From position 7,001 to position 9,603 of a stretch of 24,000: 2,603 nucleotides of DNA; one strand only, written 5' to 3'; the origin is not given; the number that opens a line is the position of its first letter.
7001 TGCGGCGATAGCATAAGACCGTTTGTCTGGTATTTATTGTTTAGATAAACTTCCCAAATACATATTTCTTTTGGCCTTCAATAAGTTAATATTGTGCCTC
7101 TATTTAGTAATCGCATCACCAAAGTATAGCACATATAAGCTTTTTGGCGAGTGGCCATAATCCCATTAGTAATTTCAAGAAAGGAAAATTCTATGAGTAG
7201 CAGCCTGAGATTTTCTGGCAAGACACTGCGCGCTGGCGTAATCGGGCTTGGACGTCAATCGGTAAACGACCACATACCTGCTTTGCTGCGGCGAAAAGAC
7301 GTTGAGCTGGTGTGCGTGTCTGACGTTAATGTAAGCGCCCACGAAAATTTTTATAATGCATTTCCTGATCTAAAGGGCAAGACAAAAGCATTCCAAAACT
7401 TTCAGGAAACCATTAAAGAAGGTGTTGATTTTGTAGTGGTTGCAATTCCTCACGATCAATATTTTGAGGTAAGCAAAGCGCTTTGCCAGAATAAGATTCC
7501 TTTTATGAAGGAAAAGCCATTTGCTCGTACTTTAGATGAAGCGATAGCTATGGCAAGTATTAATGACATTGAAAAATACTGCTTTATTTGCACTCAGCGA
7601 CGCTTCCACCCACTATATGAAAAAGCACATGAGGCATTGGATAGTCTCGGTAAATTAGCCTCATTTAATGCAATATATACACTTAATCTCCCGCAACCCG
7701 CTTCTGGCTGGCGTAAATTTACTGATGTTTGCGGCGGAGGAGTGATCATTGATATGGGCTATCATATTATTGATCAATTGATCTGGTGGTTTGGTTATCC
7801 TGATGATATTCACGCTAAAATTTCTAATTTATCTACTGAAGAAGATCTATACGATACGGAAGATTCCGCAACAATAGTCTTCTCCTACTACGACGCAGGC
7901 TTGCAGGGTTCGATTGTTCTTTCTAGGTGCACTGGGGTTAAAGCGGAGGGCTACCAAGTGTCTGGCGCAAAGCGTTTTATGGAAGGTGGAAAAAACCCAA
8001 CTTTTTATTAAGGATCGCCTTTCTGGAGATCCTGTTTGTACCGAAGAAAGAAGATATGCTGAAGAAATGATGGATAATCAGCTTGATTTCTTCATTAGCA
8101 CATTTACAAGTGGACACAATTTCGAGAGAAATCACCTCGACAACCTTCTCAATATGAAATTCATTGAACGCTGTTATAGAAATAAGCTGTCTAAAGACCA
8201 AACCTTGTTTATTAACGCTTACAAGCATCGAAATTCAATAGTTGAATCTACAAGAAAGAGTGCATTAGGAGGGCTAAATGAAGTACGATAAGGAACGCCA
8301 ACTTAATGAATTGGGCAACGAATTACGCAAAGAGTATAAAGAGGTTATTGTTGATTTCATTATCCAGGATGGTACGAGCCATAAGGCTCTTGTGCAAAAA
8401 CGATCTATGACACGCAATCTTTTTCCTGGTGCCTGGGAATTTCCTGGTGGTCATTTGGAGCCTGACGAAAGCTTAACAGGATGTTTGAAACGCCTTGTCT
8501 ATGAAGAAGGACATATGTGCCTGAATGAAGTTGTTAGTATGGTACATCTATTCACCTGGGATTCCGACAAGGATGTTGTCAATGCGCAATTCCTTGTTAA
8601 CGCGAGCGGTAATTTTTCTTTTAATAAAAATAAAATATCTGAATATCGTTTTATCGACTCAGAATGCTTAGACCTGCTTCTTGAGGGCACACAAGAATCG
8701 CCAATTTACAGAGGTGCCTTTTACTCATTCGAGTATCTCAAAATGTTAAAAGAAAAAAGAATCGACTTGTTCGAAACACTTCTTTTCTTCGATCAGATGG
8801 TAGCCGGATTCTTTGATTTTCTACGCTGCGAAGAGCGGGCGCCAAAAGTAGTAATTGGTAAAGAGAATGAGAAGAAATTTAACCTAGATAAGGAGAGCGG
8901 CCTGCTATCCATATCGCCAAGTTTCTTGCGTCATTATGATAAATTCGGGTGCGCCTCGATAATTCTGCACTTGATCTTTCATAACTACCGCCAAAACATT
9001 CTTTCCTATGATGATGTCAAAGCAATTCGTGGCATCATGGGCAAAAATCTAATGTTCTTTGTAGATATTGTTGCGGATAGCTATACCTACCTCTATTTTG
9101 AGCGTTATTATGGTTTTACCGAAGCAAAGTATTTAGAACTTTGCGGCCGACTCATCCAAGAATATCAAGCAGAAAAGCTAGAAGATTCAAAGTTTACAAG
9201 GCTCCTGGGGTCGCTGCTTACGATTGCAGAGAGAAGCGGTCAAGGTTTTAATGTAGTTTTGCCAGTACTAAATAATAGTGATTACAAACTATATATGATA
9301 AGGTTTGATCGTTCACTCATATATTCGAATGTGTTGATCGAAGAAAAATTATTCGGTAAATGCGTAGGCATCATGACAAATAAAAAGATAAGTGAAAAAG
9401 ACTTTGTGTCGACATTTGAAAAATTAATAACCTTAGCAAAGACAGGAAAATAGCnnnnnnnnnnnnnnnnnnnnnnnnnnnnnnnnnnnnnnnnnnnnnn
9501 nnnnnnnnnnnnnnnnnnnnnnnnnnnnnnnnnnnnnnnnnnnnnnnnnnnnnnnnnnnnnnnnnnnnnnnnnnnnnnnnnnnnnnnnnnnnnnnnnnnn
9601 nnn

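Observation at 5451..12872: Cargo block with four Nudix domains wired to a dehydrogenase, aminotransferase, ATP-grasp and methyltransferase set: candidate undescribed nucleotide-linked tailoring system on a conjugative element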

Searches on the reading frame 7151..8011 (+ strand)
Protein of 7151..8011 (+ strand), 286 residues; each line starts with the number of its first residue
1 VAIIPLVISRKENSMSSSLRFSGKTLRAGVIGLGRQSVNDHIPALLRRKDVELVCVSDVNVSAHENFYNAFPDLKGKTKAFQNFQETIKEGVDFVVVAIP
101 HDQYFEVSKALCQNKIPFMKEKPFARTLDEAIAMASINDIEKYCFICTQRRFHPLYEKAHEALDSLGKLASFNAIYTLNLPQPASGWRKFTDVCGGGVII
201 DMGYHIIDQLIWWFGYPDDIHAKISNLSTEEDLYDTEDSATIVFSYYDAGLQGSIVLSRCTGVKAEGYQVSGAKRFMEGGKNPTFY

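Call 3: search_protein_families(library=pfam, proteins=[window:7151-8011:+], max_evalue=0.01)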
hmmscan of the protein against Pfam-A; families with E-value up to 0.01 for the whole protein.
window:7151-8011:+ (286 aa): 3 families
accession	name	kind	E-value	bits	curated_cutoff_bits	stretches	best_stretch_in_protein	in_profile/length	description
PF22725.1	GFO_IDH_MocA_C3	-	2.4e-16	60.3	27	1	158-274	3-120/124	GFO/IDH/MocA C-terminal domain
PF01408.29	GFO_IDH_MocA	-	1.7e-13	51.7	24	1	26-137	1-108/120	Oxidoreductase family, NAD-binding Rossmann fold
PF02894.22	GFO_IDH_MocA_C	-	6.6e-09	36.3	22.9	1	165-270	8-118/218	Oxidoreductase family, C-terminal alpha/beta domain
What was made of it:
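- On Pur/Adg-type 3'-amino-3'-deoxynucleoside pathway: Pfam GFO_IDH_MocA plus the C-terminal domains at 7151-8011 (call 3).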

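Call 12: search_protein_families(library=ncbifam, proteins=[window:7151-8011:+], max_evalue=0.01)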
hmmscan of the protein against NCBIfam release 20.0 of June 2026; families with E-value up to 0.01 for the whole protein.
window:7151-8011:+ (286 aa): 8 families
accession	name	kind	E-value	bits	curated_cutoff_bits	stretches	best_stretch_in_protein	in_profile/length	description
NF040723.1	UDP-GlcNAcDh_Arch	equivalog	2.4e-20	73.3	450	1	26-274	1-232/302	UDP-N-acetylglucosamine 3-dehydrogenase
TIGR04380.1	myo_inos_iolG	equivalog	4.5e-17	61.9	355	1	26-259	2-231/330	inositol 2-dehydrogenase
NF008607.0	PRK11579.1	subfamily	5.6e-16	58.5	330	1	25-234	4-209/346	oxidoreductase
NF007574.0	PRK10206.1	equivalog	3.3e-11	42.8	352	1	26-238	3-211/345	oxidoreductase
NF052479.1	LevoglcsnDh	equivalog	2.7e-09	36.2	650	1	79-230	60-218/386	levoglucosan dehydrogenase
NF041392.1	XylDh_Gfo6_Halo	equivalog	5.8e-07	28.6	350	1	24-255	15-252/350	D-xylose 1-dehydrogenase Gfo6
NF058561.1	BT_2158_fam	equivalog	2.9e-06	26.1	750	1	45-137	51-142/487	glycoside 3-dehydrogenase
TIGR01850.1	argC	equivalog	0.009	15.3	233.6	0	45-115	20-91/345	N-acetyl-gamma-glutamyl-phosphate reductase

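Call 21: search_protein_families(library=padloc, proteins=[window:7151-8011:+], max_evalue=0.01)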
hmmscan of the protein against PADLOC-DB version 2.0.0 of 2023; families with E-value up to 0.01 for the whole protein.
window:7151-8011:+ (286 aa): 0 families

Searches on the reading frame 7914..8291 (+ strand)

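Call 3: search_protein_families(library=pfam, proteins=[window:7914-8291:+], max_evalue=0.01)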
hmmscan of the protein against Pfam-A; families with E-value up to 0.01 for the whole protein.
window:7914-8291:+ (125 aa): 1 family
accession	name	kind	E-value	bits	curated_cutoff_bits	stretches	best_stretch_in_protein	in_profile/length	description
PF09612.15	HtrL_YibB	-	0.001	19.2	24.1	1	51-110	192-251/267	Bacterial protein of unknown function (HtrL_YibB)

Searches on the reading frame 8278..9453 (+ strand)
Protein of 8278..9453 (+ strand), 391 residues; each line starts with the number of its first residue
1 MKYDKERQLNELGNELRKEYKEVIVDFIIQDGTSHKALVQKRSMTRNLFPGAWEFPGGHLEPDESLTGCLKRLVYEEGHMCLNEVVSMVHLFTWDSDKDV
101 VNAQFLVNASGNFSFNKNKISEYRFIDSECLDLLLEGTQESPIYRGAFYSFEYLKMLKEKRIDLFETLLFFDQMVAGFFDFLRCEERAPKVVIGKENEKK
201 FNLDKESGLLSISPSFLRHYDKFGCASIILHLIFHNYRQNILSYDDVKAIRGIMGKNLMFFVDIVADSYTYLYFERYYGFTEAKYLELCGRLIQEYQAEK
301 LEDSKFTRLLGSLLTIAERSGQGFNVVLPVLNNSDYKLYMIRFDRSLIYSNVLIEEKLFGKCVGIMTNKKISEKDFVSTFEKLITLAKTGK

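Call 3: search_protein_families(library=pfam, proteins=[window:8278-9453:+], max_evalue=0.01)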
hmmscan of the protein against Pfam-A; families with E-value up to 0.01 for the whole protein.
window:8278-9453:+ (391 aa): 2 families
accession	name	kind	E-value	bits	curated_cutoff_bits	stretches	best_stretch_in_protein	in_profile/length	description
PF00293.34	NUDIX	-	3.2e-11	43.8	21.1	1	25-131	6-118/134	NUDIX domain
PF14815.12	NUDIX_4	-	0.0005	20.3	35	1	27-93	3-66/113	NUDIX domain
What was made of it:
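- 8278..8748 (+): Degenerate Nudix domain of the 391-aa protein (box KRLVYEE at 8446-8514). Pfam NUDIX 3.2e-11 (call 3).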

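Call 12: search_protein_families(library=ncbifam, proteins=[window:8278-9453:+], max_evalue=0.01)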
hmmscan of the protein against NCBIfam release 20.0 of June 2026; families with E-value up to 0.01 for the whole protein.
window:8278-9453:+ (391 aa): 7 families
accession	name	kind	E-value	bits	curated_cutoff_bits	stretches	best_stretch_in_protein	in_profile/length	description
NF006530.0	PRK08999.1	equivalog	3e-07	29.8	245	1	32-89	15-71/315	Nudix family hydrolase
NF012016.0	PRK15472.1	equivalog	2.5e-05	24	95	1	23-98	5-74/141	nucleoside triphosphatase NudI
NF007834.0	PRK10546.1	equivalog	0.00025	20.9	156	1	24-77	7-56/135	pyrimidine (deoxy)nucleoside triphosphate diphosphatase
TIGR00586.1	mutt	equivalog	0.00027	20.9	97.9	1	35-81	17-62/129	8-oxo-dGTP diphosphatase MutT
NF008044.0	PRK10776.1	equivalog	0.00091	19.1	148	1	34-112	15-92/130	8-oxo-dGTP diphosphatase MutT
NF011922.0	PRK15393.1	equivalog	0.002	17.8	152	1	27-127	42-143/182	NUDIX hydrolase YfcD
NF002995.0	PRK03759.1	equivalog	0.0036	17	127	1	34-128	46-147/185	isopentenyl-diphosphate Delta-isomerase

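Call 21: search_protein_families(library=padloc, proteins=[window:8278-9453:+], max_evalue=0.01)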
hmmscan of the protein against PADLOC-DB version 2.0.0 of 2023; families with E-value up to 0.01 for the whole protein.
window:8278-9453:+ (391 aa): 1 family
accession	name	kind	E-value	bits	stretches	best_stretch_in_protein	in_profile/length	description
PDLC04899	PDC-S07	-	1.6e-10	38.7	1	27-131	12-112/135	-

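Call 32: find_homologous_proteins(query=window:8278-9453:+)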
Query window:8278-9453:+ (391 aa): 31 proteins with E <= 0.001 among 2273 candidates.
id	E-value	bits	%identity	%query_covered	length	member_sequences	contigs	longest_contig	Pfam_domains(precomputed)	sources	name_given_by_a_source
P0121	6.8e-260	880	100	100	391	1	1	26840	PF00293.35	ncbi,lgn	-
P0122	6.3e-206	702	79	100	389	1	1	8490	PF00293.35,PF14815.13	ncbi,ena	-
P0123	3.9e-205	700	80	100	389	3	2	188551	PF00293.35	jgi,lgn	jgi:8-oxo-dGTP pyrophosphatase MutT (NUDIX family)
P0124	4.1e-204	696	79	100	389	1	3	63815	PF00293.35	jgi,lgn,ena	-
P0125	1.4e-203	694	80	100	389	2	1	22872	PF00293.35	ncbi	-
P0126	2.8e-203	693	79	100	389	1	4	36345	PF00293.35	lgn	-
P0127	1.3e-202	691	79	100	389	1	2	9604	PF00293.35,PF14815.13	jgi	jgi:8-oxo-dGTP pyrophosphatase MutT (NUDIX family)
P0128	1.8e-202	691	79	100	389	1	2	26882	PF00293.35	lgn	-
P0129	2.6e-202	690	78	100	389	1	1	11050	PF00293.35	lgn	-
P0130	1.0e-201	688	79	100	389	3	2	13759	PF00293.35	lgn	-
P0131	4.8e-181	620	71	100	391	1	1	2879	PF00293.35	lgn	-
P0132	8.4e-177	606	70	100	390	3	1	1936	PF00293.35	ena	-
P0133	1.7e-174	599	68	100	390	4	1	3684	PF00293.35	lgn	-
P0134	2.9e-173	595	67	100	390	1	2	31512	PF00293.35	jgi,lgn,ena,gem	jgi:hypothetical protein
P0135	1.5e-167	576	66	100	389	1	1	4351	PF00293.35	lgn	-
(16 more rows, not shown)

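Call 41: predict_structure(alignment_id=A2)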
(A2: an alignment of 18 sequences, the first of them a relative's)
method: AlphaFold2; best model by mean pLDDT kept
length: 391 residues; sequences in the alignment: 18
mean_pLDDT: 90.0   pTM: 0.85
mean pLDDT of the five models: 90.0, 89.0, 88.6, 87.1, 83.8
residues with pLDDT >= 90: 269; 70-90: 108; 50-70: 13; < 50: 1
segments of 3 or more residues with pLDDT < 50: none
pLDDT, mean of each block of 10 residues (from residue 1): 91 93 93 85 81 92 95 93 93 81 94 86 92 86 91 91 91 93 89 86 88 92 95 87 66 79 95 95 97 94 94 95 93 91 91 94 93 94 86 46
secondary structure, 60 per line:
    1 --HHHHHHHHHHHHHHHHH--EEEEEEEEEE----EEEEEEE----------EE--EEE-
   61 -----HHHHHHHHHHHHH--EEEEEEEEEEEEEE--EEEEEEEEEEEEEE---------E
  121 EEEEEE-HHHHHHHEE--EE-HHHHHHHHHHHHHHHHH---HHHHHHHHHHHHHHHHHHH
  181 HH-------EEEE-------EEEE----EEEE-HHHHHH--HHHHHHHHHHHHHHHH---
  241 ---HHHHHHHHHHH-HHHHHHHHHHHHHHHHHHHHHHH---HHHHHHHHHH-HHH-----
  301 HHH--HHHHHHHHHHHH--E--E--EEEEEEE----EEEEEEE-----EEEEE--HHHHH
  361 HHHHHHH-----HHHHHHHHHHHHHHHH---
elements in order: H3-19 E22-31 E36-42 E57-59 H66-78 E81-94 E97-110 E120-126 H128-134 H142-158 H162-182 E190-193 E201-204 E209-212 H214-219 H222-237 H244-254 H256-278 H282-291 H306-317 E326-332 E337-343 E349-353 H356-367 H373-388

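Call 44: fold_search(model_id=the predicted structure, library=pdb)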
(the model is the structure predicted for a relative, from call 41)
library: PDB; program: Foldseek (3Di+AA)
matches with E <= 10: 711; with E <= 0.001: 500
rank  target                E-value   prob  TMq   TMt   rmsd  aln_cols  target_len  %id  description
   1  6scx_C                7.1e-08  1.00  0.27  0.32   4.5       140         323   21  Crystal structure of the catalytic domain of human NUDT12 in complex with 7-methyl-guanosine-5'-triphosphate (released 2020-01-08)
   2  3h95                  1.0e-07  1.00  0.29  0.64   3.5       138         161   20  Crystal structure of the NUDIX domain of NUDT6 (released 2009-07-07)
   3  3grn_A                1.2e-07  1.00  0.27  0.68   4.1       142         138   23  CRYSTAL STRUCTURE OF MUTT PROTEIN FROM Methanosarcina mazei Go1 (released 2009-04-07)
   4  6scx_A                1.2e-07  1.00  0.26  0.30   5.3       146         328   20  Crystal structure of the catalytic domain of human NUDT12 in complex with 7-methyl-guanosine-5'-triphosphate (released 2020-01-08)
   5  6scx_B                1.5e-07  1.00  0.28  0.33   4.3       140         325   21  Crystal structure of the catalytic domain of human NUDT12 in complex with 7-methyl-guanosine-5'-triphosphate (released 2020-01-08)
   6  2rrk_MODEL_1_A        1.6e-07  1.00  0.28  0.71   3.5       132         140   24  Solution structure of the E. coli ORF135 protein (released 2012-01-18)
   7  2fkb_A                1.6e-07  1.00  0.28  0.63   3.8       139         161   24  Crystal structure of a putative enzyme (possible Nudix hydrolase) from Escherichia Coli K12 (released 2006-02-21)
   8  5iw4_A                1.7e-07  1.00  0.27  0.40   4.5       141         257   17  Crystal structure of E. coli NudC in complex with NAD (released 2016-07-13)
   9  4mpo_E                2.1e-07  1.00  0.27  0.66   4.5       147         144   19  1.90 A resolution structure of CT771 from Chlamydia trachomatis Bound to Hydrolyzed Ap4A Products (released 2014-01-22)
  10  1hx3_B                2.1e-07  1.00  0.28  0.54   5.2       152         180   17  CRYSTAL STRUCTURE OF E.COLI ISOPENTENYL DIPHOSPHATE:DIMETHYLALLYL DIPHOSPHATE ISOMERASE (released 2001-07-11)
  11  3grn_B                2.4e-07  1.00  0.27  0.68   4.1       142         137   21  CRYSTAL STRUCTURE OF MUTT PROTEIN FROM Methanosarcina mazei Go1 (released 2009-04-07)
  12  7e44_F                3.0e-07  1.00  0.29  0.43   3.1       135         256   16  Crystal structure of NudC complexed with dpCoA (released 2021-07-28)
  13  1hx3_A                3.0e-07  1.00  0.28  0.55   5.2       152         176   17  CRYSTAL STRUCTURE OF E.COLI ISOPENTENYL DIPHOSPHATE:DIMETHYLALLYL DIPHOSPHATE ISOMERASE (released 2001-07-11)
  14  6o3p_A                3.1e-07  1.00  0.26  0.32   6.4       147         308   20  Crystal structure of the catalytic domain of mouse Nudt12 in complex with AMP and 3 Mg2+ ions (released 2019-05-29)
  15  7e44_A                3.5e-07  1.00  0.27  0.40   4.4       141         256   16  Crystal structure of NudC complexed with dpCoA (released 2021-07-28)
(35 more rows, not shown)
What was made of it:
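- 8278..8748 (+): AF2 model pLDDT 90, with Nudix-fold hits in the PDB (calls 41, 44).
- On Nudix hydrolase superfamily: The fold is confirmed for the degenerate one (calls 41, 44).
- Tried and rejected: The fold search was swamped by Nudix hits (call 44).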

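Call 86: find_related_loci(query=A2, collection=viral_contigs, flank=8000)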
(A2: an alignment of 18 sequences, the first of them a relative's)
Query A2 (391 aa) in viral_contigs; peptide patterns used: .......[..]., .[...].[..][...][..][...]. (x = any residue, [..] = any of these).
63 stretches matched a pattern, but none encodes a relative of the query by tblastn (E <= 1e-3).

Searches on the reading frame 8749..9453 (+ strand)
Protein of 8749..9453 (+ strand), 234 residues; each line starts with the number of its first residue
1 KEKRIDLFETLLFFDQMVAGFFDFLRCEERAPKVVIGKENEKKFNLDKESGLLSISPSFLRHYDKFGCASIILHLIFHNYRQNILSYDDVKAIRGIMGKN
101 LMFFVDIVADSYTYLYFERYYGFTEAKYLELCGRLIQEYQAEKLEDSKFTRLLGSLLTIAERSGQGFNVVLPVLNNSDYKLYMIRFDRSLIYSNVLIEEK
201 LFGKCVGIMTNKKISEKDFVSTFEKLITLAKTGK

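Call 50: predict_structure(alignment_id=A3)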
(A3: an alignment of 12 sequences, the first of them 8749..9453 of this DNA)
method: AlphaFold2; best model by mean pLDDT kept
length: 234 residues; sequences in the alignment: 12
mean_pLDDT: 89.7   pTM: 0.88
mean pLDDT of the five models: 89.7, 89.5, 89.2, 88.6, 86.7
residues with pLDDT >= 90: 153; 70-90: 70; 50-70: 9; < 50: 2
segments of 3 or more residues with pLDDT < 50: none
pLDDT, mean of each block of 10 residues (from residue 1): 60 91 92 87 83 89 92 91 74 79 91 98 97 95 94 98 93 93 91 95 96 92 96 81
secondary structure, 60 per line:
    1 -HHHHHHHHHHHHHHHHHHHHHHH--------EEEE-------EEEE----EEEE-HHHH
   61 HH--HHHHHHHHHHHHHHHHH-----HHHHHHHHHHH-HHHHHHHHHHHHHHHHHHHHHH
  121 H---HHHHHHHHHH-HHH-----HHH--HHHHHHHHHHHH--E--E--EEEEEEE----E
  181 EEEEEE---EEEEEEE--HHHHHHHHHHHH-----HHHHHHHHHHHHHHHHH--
elements in order: H2-24 E33-36 E44-47 E52-55 H57-62 H65-81 H87-97 H99-121 H125-134 H149-160 E169-175 E180-186 E190-196 H199-210 H216-232

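Call 53: fold_search(model_id=the predicted structure, library=pdb)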
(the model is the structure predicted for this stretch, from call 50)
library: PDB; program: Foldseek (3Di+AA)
matches with E <= 10: 134; with E <= 0.001: 0
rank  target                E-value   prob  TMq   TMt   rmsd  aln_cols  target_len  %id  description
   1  4jix_B                1.4e-01  0.98  0.25  0.51   8.2       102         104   17  Crystal structure of the metallopeptidase zymogen of Methanocaldococcus jannaschii jannalysin (released 2013-06-12)
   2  4qhi_A                2.6e-01  0.96  0.27  0.53   7.7        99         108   11  Crystal structure of Methanocaldococcus jannaschii selecase mutant R36W (released 2014-07-16)
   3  6d2s                  3.1e-01  0.57  0.31  0.27  10.8       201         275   11  Mycobacterium tuberculosis transcriptional regulator (released 2019-04-17)
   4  4qhi_B                3.2e-01  0.99  0.28  0.55   6.3        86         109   10  Crystal structure of Methanocaldococcus jannaschii selecase mutant R36W (released 2014-07-16)
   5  8sln_A                3.4e-01  0.33  0.27  0.27  12.1       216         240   14  Crystal structure of Deinococcus geothermalis PprI complexed with ssDNA (released 2024-03-13)
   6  6cyy_A                4.4e-01  0.30  0.29  0.22  11.9       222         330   12  Mycobacterium tuberculosis transcriptional regulator (released 2019-04-17)
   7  6muv_J                5.4e-01  0.11  0.12  0.13  12.8        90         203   22  The structure of the Plasmodium falciparum 20S proteasome in complex with two PA28 activators (released 2019-08-07)
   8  4qhi_D                5.7e-01  0.84  0.27  0.52   8.0       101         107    9  Crystal structure of Methanocaldococcus jannaschii selecase mutant R36W (released 2014-07-16)
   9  4jix_A                6.7e-01  0.89  0.27  0.52   6.7        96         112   17  Crystal structure of the metallopeptidase zymogen of Methanocaldococcus jannaschii jannalysin (released 2013-06-12)
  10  4qhi_C                6.7e-01  0.85  0.27  0.54   7.7        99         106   11  Crystal structure of Methanocaldococcus jannaschii selecase mutant R36W (released 2014-07-16)
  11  3dti                  6.7e-01  0.28  0.30  0.29  13.3       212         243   10  Crystal structure of the IRRE protein, a central regulator of DNA damage repair in deinococcaceae (released 2009-02-10)
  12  4qhf                  7.0e-01  0.96  0.25  0.49   2.3        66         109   14  Crystal structure of Methanocaldococcus jannaschii monomeric selecase (released 2014-07-16)
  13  7ccx_C                7.8e-01  0.33  0.22  0.18   6.4        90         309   16  Crystal structure of the holo form of human hydroxymethylbilane synthase (released 2021-03-17)
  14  2fff_B                1.0e+00  0.09  0.14  0.09  10.8       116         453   11  Open Form of a Class A Transpeptidase Domain (released 2006-06-20)
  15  8hf0_C                1.1e+00  0.07  0.14  0.19  13.5       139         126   10  DmDcr-2/R2D2/LoqsPD with 50bp-dsRNA in Dimer state (released 2023-09-06)
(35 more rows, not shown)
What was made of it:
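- On Zincin (HExxH) metallopeptidases: Fold similarity to minimal zincins is weak (E 0.14-0.7, prob up to 0.99; call 53).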

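Call 89: search_protein_representatives(alignment_id=A3)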
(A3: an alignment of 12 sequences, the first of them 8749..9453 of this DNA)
Query: 12 sequences, 233 profile positions. Proteins with E-value up to 0.001 (for the whole library): 65; up to 1e-10: 18; up to 1e-30: 8. The best 65 are listed.
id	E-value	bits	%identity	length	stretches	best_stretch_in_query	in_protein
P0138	4.6e-99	347.0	-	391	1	3-232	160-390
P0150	3.3e-94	331.1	-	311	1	4-232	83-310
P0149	2.8e-92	324.9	-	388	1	3-231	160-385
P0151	3.9e-88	311.3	-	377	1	3-231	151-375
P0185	4.0e-84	298.1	-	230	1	6-231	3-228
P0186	2.6e-51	190.7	-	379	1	6-225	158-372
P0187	1.9e-49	184.7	-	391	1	8-231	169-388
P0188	5.6e-33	130.8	-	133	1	102-227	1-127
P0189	7.1e-29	117.3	-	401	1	6-228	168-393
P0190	2.9e-26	108.8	-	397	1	11-229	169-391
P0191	4.0e-13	65.8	-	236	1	69-223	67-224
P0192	6.6e-13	65.1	-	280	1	50-228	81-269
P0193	1.2e-12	64.2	-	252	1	67-228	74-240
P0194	3.3e-12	62.8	-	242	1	16-225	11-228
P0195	5.7e-12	62.0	-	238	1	69-228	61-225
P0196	8.4e-12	61.5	-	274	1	10-225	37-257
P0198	8.2e-11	58.2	-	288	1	10-226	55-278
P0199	1.6e-10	57.3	-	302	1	13-231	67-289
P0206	3.3e-09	53.0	-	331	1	47-225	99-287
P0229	1.3e-06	44.5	-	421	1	70-228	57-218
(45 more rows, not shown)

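Call 90: search_protein_families(library=pfam, proteins=[P0191, P0192, P0193, P0194, P0195, P0196, P0198, P0199, P0206, P0229], max_evalue=0.01)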
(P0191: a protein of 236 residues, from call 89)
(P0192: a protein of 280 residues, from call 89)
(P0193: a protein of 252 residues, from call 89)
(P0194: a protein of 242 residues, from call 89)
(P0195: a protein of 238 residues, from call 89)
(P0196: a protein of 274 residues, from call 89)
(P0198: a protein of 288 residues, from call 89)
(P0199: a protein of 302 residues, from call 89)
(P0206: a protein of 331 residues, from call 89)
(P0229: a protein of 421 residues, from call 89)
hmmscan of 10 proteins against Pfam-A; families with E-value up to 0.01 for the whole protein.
P0191 (236 aa): 0 families

P0192 (280 aa): 0 families

P0193 (252 aa): 0 families

P0194 (242 aa): 0 families

P0195 (238 aa): 0 families

P0196 (274 aa): 0 families

P0198 (288 aa): 0 families

P0199 (302 aa): 0 families

P0206 (331 aa): 0 families

P0229 (421 aa): 1 family
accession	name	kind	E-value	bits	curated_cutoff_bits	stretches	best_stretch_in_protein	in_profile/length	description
PF00293.34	NUDIX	-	2.2e-10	41.1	21.1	1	280-405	7-123/134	NUDIX domain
